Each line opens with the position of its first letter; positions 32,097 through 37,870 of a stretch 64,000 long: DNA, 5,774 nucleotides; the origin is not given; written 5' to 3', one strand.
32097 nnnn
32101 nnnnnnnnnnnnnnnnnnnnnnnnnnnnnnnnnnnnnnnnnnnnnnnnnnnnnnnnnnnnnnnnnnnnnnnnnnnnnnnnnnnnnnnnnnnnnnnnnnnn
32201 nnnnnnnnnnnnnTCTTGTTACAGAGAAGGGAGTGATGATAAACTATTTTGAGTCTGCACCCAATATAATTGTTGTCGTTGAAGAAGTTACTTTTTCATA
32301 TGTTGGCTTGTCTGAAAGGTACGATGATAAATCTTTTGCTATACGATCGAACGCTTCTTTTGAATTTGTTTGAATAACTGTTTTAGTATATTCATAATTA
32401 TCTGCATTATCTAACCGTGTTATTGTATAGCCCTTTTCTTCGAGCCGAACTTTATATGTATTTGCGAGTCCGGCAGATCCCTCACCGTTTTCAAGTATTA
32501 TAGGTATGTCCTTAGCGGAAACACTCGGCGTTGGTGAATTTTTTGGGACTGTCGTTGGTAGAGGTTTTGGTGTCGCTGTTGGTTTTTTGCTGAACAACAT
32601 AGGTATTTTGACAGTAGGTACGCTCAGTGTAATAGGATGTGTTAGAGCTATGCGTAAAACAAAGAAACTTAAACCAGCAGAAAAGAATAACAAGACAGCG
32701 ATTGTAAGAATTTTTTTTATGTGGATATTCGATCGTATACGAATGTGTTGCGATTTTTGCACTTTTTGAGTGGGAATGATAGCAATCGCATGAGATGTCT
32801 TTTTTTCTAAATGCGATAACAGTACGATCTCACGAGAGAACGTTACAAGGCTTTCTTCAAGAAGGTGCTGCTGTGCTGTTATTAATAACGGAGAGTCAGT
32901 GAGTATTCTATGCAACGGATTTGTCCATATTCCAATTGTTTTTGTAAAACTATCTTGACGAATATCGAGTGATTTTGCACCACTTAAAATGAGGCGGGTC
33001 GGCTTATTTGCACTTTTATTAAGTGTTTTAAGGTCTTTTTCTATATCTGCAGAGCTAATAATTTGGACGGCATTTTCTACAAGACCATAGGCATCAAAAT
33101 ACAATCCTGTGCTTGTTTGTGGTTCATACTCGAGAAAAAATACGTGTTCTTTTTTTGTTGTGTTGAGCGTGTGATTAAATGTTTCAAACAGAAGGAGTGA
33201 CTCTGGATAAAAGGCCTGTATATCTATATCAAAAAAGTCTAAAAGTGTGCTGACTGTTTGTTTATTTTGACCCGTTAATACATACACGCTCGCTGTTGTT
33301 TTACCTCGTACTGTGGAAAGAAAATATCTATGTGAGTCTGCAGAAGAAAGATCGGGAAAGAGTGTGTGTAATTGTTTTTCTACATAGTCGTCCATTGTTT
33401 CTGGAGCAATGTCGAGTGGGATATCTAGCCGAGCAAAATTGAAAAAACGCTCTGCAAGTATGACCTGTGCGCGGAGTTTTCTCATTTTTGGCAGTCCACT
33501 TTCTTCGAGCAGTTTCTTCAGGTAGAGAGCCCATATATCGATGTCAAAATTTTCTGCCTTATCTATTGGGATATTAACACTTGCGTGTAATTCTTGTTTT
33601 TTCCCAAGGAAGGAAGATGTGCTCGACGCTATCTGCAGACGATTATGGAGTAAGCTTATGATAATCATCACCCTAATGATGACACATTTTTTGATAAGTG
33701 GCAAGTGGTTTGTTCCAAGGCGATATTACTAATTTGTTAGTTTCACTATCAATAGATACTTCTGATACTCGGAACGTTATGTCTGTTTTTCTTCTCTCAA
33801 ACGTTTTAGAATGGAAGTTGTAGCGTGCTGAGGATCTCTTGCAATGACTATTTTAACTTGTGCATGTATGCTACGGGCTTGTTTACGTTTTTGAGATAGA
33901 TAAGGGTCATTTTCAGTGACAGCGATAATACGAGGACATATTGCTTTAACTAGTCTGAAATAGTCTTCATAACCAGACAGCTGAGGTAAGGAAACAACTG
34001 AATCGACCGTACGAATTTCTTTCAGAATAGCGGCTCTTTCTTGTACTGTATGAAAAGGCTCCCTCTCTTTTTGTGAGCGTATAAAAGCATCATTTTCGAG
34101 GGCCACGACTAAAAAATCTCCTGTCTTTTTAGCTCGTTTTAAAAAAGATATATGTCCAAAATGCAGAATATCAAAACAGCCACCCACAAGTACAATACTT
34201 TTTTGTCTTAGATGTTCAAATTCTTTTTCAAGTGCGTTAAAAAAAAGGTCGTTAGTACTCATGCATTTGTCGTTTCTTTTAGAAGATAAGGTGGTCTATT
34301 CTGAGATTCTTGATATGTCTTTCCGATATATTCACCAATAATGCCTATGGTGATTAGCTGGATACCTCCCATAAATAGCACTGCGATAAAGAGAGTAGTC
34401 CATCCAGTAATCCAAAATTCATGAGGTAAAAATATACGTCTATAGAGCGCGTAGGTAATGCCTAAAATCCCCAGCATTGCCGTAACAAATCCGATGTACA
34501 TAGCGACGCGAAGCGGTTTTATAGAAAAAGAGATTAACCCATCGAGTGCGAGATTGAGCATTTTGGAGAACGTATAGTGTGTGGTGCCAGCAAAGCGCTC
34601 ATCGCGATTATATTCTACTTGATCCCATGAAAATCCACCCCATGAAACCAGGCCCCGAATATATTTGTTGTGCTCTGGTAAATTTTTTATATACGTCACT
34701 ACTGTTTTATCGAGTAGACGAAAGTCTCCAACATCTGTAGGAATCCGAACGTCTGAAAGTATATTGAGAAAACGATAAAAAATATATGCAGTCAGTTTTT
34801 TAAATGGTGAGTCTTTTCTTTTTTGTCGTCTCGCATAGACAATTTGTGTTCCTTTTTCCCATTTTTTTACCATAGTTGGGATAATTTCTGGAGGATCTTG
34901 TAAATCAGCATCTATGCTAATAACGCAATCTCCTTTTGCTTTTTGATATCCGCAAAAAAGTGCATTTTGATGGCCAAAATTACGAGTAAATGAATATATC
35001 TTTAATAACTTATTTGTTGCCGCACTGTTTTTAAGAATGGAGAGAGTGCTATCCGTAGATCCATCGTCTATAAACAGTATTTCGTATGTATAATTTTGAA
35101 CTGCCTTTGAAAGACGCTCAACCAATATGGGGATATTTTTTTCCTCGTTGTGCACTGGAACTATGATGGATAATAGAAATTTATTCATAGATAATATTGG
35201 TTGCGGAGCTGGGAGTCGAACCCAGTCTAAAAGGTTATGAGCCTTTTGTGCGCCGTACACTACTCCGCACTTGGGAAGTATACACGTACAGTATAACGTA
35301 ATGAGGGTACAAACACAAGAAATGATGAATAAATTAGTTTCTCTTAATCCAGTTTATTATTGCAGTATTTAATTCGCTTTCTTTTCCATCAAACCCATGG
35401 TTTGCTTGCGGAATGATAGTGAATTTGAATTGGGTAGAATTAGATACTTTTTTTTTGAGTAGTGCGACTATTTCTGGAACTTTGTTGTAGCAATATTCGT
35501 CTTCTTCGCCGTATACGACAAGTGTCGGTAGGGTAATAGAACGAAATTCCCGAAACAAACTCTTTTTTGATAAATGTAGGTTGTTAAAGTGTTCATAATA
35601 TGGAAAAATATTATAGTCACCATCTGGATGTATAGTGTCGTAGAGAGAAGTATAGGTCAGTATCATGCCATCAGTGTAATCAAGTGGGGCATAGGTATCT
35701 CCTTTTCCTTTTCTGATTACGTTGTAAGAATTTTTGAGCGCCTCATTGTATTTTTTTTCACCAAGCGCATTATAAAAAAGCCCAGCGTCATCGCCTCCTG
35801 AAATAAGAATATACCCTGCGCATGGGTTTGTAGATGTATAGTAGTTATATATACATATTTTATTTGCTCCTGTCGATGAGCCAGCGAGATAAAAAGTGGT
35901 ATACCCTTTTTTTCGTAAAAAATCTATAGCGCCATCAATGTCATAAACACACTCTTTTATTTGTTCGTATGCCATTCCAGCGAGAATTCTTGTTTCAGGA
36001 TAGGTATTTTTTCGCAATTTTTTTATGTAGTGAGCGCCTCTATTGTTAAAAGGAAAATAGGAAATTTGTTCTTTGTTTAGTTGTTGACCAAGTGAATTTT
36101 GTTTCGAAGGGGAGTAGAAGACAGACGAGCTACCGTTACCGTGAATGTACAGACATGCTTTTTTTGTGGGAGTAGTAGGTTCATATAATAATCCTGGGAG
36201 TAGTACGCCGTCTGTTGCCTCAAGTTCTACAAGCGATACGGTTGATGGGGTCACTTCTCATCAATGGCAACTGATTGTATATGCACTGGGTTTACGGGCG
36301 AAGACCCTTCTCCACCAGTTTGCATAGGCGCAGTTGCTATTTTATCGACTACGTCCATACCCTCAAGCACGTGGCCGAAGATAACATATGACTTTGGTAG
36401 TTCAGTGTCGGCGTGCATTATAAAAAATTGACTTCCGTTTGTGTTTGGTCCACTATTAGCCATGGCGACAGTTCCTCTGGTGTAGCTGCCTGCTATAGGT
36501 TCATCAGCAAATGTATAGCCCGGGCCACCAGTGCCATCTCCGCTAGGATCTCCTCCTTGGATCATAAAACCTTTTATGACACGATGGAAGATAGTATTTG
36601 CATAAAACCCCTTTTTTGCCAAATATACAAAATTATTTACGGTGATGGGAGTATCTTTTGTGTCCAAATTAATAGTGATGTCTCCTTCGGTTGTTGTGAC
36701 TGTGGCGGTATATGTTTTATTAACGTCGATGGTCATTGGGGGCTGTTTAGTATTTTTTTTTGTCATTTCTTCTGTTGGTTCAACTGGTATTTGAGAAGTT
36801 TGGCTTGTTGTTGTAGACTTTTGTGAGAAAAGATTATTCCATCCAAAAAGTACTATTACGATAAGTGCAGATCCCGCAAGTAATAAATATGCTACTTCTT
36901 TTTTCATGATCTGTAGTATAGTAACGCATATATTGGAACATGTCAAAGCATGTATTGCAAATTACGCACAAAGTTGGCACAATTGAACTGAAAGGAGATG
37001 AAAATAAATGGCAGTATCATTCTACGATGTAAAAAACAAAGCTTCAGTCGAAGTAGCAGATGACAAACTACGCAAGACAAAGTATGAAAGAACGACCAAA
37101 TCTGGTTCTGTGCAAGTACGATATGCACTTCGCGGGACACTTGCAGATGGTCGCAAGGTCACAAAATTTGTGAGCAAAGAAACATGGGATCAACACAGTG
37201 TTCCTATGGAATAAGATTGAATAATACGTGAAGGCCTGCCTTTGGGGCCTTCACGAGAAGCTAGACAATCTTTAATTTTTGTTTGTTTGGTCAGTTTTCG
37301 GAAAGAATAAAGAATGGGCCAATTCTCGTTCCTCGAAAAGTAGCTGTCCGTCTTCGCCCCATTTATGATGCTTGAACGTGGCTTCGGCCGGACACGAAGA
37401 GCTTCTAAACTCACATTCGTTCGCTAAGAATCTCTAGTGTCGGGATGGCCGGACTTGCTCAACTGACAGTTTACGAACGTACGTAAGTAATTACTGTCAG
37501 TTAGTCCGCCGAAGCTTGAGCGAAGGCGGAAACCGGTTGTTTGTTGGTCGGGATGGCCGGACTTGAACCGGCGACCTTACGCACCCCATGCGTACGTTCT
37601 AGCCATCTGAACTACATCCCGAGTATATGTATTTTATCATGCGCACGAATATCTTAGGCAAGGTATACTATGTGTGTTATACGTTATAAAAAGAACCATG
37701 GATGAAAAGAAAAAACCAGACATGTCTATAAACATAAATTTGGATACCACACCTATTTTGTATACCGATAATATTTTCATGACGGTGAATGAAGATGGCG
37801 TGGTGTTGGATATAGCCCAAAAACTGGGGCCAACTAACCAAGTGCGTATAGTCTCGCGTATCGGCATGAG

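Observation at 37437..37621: tRNA-Pro followed by a tandem copy of its own 3' end, interrupted inside the T-loop by a 73-nt double-hairpin insert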

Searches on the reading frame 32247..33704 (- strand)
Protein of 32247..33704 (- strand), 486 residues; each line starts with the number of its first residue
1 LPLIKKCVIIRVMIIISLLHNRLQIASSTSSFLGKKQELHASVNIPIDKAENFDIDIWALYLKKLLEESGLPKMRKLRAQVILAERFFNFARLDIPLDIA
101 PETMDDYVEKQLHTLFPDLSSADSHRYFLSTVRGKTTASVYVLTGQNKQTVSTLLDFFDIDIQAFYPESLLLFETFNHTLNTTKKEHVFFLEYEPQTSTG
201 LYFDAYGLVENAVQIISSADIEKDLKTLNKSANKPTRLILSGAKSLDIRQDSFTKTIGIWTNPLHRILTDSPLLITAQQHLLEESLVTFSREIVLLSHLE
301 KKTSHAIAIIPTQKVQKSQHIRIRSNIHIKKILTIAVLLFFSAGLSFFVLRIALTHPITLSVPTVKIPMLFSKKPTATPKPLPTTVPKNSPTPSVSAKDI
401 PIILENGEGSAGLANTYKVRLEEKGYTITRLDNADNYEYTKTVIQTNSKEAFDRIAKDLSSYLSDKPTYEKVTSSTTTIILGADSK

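Call 74: search_protein_families(library=pfam, proteins=[window:32247-33704:-], max_evalue=0.0001)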
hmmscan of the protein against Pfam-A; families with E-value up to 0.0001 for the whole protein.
window:32247-33704:- (486 aa): 1 family
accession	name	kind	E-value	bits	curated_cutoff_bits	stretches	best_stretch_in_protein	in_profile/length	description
PF13399.11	LytR_C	-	2.1e-09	38.6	22.2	1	400-484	2-85/86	LytR cell envelope-related transcriptional attenuator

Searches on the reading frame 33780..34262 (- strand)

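Call 74: search_protein_families(library=pfam, proteins=[window:33780-34262:-], max_evalue=0.0001)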
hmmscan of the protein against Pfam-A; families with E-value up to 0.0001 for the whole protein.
window:33780-34262:- (161 aa): 1 family
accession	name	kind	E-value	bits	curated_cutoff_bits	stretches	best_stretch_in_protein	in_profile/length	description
PF01467.32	CTP_transf_like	-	1.2e-15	58.3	21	1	25-144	1-113/133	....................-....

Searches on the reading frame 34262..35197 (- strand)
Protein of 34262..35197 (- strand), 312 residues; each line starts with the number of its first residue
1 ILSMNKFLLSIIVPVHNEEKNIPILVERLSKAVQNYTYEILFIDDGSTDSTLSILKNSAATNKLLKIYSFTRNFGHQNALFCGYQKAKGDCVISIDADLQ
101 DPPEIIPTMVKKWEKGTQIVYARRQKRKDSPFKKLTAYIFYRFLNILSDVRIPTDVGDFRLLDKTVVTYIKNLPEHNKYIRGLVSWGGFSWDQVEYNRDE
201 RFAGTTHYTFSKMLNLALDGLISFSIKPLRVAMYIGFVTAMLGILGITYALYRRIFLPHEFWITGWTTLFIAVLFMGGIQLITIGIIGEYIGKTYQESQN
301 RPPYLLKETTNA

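Call 75: search_protein_families(library=pfam, proteins=[window:34262-35197:-], max_evalue=0.0001)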
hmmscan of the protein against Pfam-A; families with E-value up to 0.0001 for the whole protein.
window:34262-35197:- (312 aa): 2 families
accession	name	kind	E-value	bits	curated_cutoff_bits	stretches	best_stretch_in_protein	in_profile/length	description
PF00535.33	Glycos_transf_2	-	5.3e-32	111.5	23.3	1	10-166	1-163/168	Glycosyl transferase family 2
PF10111.15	Glyco_tranf_2_2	-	2.5e-08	34.2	27.3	1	10-100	1-93/276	Glycosyltransferase like family 2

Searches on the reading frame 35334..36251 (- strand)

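Call 15: search_protein_families(library=pfam, proteins=[window:35334-36251:-], max_evalue=0.01)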
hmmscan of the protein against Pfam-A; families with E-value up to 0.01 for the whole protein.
window:35334-36251:- (305 aa): 4 families
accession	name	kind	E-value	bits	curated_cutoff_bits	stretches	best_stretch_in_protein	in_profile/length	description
PF08538.16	DUF1749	-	6.4e-10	39.1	24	1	100-297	82-289/299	Protein of unknown function (DUF1749)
PF12146.15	Hydrolase_4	-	6.6e-07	29.3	27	1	28-285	2-232/239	Serine aminopeptidase, S33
PF00561.26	Abhydrolase_1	-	0.0011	19.1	25.8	1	34-261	4-220/245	alpha/beta hydrolase fold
PF00326.27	Peptidase_S9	-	0.0011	18.9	22.6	1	226-303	142-207/213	Prolyl oligopeptidase family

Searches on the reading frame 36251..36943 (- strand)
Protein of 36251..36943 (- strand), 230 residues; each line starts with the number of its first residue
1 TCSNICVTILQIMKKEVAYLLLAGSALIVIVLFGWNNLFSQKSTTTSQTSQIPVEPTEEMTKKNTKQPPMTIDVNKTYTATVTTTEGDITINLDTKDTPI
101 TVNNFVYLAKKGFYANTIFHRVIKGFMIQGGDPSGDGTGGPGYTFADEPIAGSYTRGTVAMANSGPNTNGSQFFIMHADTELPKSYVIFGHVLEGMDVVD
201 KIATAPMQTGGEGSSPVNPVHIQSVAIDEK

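Call 15: search_protein_families(library=pfam, proteins=[window:36251-36943:-], max_evalue=0.01)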
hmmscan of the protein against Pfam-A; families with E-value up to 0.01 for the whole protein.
window:36251-36943:- (230 aa): 1 family
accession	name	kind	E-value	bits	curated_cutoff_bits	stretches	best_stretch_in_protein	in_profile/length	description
PF00160.26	Pro_isomerase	-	2.5e-45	155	21.7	1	81-225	3-157/159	Cyclophilin type peptidyl-prolyl cis-trans isomerase/CLD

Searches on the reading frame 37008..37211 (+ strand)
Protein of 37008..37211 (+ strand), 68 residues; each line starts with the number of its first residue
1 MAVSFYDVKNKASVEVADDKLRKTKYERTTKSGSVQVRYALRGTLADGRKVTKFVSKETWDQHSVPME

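Call 15: search_protein_families(library=pfam, proteins=[window:37008-37211:+], max_evalue=0.01)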
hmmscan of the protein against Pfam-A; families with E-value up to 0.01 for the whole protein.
window:37008-37211:+ (68 aa): 0 families

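Call 60: find_homologous_proteins(query=window:37008-37211:+, max_evalue=0.00001)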
Query window:37008-37211:+ (68 aa): 61 proteins with E <= 0.00001 among 63 candidates.
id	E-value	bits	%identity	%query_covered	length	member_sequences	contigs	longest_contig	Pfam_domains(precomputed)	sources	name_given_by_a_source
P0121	3.9e-35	136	96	100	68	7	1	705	-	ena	-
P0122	3.4e-24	101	74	100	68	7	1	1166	-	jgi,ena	-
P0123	3.9e-24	101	74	100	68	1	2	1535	-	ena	-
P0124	4.6e-24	101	74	100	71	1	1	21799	-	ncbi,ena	-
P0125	3.7e-23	98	71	100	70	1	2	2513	-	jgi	jgi:hypothetical protein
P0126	4.7e-23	98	69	100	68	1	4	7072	-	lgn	-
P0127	5.1e-23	98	72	100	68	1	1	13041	-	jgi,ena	-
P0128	1.1e-21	94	68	100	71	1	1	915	-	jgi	-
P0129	2.0e-21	93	69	100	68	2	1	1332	-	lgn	-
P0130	8.4e-21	91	68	100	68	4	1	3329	-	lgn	-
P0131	2.5e-20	89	65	100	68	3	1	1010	-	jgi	-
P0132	1.8e-18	83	63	100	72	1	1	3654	-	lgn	-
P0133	4.3e-18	82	63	100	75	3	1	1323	-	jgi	-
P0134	3.8e-17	79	61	99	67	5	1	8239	-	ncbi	-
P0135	1.5e-16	77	62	97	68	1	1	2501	-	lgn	-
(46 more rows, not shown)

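Call 61: find_encoding_contigs(protein=P0121, flank=1500, max_places=5)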
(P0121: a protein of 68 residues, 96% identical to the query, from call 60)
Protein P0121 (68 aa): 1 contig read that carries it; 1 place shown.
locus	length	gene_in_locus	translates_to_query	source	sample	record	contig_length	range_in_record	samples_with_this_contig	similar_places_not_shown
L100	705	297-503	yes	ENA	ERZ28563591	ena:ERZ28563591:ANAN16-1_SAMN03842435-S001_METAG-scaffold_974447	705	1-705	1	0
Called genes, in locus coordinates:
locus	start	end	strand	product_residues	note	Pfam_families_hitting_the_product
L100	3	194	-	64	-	?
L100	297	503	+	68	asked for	-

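Call 62: find_encoding_contigs(protein=P0124, flank=1500, max_places=4)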
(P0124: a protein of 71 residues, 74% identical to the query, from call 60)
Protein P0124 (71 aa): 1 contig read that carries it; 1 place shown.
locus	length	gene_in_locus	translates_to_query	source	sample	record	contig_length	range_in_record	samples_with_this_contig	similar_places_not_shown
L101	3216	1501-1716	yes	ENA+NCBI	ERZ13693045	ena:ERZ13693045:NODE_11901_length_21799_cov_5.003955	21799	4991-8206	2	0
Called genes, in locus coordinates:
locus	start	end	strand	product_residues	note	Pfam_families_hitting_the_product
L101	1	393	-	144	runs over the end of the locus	PF01467:CTP_transf_like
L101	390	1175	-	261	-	PF00535:Glycos_transf_2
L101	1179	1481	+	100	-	-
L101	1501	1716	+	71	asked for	-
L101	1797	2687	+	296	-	PF01297:ZnuA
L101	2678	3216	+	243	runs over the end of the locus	PF02463:SMC_N (faint), PF00005:ABC_tran, PF13304:AAA_21 (weak)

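Call 63: find_encoding_contigs(protein=P0127, flank=1500, max_places=4)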
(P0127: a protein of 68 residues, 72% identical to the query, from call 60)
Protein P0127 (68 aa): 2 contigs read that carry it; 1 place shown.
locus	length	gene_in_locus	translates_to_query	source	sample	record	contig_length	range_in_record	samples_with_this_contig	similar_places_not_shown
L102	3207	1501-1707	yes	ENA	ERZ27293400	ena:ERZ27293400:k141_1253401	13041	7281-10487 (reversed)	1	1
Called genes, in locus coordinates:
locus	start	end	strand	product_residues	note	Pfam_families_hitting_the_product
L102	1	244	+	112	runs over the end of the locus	PF04020:Phage_holin_4_2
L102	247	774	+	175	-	PF06325:PrmA (faint), PF13847:Methyltransf_31 (weak), PF13649:Methyltransf_25 (weak)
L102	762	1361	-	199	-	PF03167:UDG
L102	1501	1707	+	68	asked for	-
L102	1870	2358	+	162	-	-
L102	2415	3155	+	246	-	-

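Call 64: find_encoding_contigs(protein=P0126, flank=1500, max_places=4)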
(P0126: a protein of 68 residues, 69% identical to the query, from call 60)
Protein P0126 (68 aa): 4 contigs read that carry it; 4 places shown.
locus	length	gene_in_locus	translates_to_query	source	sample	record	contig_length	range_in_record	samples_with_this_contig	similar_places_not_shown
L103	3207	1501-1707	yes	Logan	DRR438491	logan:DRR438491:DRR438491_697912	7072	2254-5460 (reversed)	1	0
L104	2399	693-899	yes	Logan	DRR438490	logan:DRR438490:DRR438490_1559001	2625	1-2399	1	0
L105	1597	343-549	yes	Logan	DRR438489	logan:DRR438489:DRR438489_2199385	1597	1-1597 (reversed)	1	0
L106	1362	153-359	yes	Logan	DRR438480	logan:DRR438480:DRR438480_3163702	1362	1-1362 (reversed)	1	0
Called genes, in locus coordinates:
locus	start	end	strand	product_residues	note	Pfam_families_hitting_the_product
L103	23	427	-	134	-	PF01467:CTP_transf_like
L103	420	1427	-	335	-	PF00535:Glycos_transf_2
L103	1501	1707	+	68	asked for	-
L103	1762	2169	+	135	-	PF01475:FUR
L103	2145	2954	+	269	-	PF01297:ZnuA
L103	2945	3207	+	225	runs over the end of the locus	PF02463:SMC_N (faint), PF00005:ABC_tran, PF13304:AAA_21 (faint)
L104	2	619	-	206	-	?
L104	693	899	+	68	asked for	-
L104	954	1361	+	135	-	PF01475:FUR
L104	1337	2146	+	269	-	PF01297:ZnuA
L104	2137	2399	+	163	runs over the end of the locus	?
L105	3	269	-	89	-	?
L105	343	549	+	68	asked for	-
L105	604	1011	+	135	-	PF01475:FUR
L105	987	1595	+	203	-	?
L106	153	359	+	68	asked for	-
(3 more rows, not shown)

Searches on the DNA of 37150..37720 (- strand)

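Call 13: search_rna_families(source=window, start=37150, end=37720, threshold=evalue, max_evalue=10, show_alignments=3)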
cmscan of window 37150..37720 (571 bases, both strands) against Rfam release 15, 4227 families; matches with E-value up to 10: 2.
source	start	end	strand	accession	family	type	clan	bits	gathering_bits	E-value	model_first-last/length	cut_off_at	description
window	37548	37621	-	RF00005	tRNA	Gene; tRNA;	CL00001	62.1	29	4.3e-13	1-71/71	no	tRNA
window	37229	37304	-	RF02202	UCA1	Gene; lncRNA;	-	12.3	80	2.2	1-75/75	no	Urothelial cancer associated 1 conserved region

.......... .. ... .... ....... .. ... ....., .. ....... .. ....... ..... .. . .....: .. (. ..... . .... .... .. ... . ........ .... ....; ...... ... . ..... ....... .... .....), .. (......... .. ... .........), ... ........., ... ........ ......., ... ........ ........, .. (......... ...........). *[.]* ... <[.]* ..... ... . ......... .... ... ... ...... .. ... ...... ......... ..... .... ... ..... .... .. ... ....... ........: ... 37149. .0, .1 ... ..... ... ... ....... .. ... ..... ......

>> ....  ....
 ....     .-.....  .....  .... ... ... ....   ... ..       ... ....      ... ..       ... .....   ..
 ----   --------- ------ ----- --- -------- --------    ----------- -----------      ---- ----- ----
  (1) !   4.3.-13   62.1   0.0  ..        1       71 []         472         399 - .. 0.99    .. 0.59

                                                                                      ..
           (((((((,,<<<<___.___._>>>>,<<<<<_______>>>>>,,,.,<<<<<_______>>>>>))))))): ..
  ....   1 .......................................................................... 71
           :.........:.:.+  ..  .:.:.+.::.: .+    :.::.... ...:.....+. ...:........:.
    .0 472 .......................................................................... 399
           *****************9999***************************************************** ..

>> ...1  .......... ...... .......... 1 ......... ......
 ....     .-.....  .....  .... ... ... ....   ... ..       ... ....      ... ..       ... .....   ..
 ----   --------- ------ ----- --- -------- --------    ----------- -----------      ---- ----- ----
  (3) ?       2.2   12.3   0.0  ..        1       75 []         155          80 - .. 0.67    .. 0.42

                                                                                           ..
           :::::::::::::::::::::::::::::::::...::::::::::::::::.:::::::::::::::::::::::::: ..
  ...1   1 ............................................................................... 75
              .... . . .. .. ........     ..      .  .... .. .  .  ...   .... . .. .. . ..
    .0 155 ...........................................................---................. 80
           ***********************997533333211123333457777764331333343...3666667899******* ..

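Call 57: search_dna_similar(query=window:37439-37560:-, collection=phages, mode=distant, max_evalue=0.01, max_rows=10)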
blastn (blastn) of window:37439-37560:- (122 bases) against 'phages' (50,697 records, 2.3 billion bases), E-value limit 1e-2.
No match.

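Call 58: search_dna_similar(query=window:37439-37560:-, collection=plasmids, mode=distant, max_evalue=0.01, max_rows=10)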
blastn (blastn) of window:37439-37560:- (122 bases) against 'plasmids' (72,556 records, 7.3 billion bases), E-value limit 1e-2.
No match.
